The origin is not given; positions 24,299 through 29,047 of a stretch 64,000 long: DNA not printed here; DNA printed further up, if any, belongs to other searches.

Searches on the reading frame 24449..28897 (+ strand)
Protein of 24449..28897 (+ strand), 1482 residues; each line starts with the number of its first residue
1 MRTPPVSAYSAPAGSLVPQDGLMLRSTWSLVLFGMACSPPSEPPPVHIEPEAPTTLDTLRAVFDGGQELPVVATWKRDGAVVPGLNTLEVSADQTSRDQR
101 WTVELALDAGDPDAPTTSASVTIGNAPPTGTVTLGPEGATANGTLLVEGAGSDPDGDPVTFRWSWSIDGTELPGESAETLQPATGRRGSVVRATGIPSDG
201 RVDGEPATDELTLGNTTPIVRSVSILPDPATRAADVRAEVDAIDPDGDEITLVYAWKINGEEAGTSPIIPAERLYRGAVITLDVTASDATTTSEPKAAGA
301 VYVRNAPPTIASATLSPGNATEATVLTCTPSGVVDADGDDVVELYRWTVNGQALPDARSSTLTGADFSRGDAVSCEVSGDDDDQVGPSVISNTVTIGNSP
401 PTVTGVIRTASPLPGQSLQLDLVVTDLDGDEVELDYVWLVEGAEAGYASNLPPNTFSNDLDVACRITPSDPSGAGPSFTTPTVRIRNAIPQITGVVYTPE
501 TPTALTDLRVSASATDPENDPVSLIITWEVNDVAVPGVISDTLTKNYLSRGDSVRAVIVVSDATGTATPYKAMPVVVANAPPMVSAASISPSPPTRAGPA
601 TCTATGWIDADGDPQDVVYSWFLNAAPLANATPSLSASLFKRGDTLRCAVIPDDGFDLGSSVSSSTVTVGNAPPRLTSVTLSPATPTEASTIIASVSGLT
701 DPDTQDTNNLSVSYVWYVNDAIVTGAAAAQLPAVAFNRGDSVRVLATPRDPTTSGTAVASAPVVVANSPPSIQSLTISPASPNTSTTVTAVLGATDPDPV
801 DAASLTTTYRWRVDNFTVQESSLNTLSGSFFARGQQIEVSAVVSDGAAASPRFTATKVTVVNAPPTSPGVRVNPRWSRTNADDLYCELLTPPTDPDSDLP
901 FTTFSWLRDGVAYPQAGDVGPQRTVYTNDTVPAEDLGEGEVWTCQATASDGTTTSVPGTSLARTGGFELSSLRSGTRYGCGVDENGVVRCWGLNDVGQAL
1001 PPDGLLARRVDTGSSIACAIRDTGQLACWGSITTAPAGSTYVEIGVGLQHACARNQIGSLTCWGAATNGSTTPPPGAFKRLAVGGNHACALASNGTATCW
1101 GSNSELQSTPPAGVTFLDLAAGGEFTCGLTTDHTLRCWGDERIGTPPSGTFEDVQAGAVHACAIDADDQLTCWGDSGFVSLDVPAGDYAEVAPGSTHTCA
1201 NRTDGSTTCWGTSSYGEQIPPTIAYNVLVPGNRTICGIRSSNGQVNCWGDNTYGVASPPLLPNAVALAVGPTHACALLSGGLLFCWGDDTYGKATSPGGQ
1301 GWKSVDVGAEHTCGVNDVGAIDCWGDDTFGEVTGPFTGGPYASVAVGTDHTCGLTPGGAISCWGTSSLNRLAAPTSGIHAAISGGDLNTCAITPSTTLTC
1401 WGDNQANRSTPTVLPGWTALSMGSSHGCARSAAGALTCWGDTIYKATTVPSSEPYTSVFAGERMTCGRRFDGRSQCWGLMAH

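Call 112: search_protein_families(library=pfam, proteins=[window:24449-28897:+], max_evalue=0.001)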
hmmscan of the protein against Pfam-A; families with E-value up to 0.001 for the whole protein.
window:24449-28897:+ (1482 aa): 2 families
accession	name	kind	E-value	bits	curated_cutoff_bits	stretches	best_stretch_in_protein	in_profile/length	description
PF13540.12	RCC1_2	-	6.7e-61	201.1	22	5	1079-1105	2-28/30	Regulator of chromosome condensation (RCC1) repeat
PF25390.1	WD40_RLD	-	2.8e-25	89.9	150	3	967-1293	31-329/363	RCC1-like domain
